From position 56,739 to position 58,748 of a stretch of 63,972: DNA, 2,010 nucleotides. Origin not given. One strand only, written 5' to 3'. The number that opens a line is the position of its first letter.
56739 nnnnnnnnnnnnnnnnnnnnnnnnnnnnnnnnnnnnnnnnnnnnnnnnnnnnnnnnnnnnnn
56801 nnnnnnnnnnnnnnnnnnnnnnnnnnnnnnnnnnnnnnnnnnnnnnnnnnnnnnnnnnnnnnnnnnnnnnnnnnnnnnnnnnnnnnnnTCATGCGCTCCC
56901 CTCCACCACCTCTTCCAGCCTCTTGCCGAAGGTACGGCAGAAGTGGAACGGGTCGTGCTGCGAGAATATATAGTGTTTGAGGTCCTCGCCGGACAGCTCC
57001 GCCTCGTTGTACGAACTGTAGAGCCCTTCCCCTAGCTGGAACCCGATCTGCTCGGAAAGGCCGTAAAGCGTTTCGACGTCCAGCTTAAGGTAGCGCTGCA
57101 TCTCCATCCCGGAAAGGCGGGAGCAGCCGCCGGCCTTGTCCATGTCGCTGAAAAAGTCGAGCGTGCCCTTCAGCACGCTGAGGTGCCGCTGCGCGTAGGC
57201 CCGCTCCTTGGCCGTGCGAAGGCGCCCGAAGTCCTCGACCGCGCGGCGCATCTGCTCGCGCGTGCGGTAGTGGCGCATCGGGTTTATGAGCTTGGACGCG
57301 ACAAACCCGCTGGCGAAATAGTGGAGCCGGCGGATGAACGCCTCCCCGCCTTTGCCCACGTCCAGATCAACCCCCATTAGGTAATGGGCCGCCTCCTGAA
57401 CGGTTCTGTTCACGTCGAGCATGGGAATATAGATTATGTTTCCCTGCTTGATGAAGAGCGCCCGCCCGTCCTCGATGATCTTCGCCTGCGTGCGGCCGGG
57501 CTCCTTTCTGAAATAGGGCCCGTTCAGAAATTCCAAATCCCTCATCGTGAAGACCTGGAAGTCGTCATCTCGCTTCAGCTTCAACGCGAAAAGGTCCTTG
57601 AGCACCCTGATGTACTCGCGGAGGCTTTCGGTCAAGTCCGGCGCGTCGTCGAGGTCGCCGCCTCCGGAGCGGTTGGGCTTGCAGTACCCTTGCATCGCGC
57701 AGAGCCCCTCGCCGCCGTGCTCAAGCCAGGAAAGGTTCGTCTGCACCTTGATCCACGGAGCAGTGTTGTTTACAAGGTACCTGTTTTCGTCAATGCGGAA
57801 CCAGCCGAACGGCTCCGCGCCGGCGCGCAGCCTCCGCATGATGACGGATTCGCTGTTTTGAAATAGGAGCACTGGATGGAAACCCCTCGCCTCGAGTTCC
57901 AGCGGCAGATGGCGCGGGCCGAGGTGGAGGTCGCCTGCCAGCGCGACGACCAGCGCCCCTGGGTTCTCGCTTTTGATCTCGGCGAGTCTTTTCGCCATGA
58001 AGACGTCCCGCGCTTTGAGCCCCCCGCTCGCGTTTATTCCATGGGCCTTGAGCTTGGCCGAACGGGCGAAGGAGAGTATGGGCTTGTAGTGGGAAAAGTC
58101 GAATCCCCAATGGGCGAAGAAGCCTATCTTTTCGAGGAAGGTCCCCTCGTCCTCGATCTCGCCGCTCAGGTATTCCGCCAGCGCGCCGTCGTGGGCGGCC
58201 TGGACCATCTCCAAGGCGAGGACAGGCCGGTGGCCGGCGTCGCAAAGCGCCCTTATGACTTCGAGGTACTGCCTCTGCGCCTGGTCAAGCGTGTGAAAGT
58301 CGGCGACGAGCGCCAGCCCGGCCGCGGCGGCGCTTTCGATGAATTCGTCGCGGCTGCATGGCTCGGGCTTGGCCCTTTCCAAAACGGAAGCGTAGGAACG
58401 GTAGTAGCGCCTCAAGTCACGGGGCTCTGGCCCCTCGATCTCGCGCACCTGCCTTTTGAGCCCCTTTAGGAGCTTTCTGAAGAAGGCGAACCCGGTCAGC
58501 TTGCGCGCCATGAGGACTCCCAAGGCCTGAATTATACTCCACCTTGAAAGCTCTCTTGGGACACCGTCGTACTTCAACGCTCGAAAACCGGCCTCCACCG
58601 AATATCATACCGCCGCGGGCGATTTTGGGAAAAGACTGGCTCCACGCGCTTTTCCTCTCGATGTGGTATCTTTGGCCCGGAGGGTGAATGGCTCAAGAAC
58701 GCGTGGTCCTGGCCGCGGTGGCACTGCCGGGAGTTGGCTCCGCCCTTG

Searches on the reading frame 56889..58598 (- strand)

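Call 33: search_protein_families(library=pfam, proteins=[window:56889-58598:-], max_evalue=0.1)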
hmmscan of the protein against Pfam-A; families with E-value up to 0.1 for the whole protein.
window:56889-58598:- (569 aa): 1 family
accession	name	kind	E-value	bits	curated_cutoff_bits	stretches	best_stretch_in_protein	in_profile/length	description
PF04187.18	Cofac_haem_bdg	-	2e-20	74.2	27.7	1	87-191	2-106/213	Haem-binding uptake, Tiki superfamily, ChaN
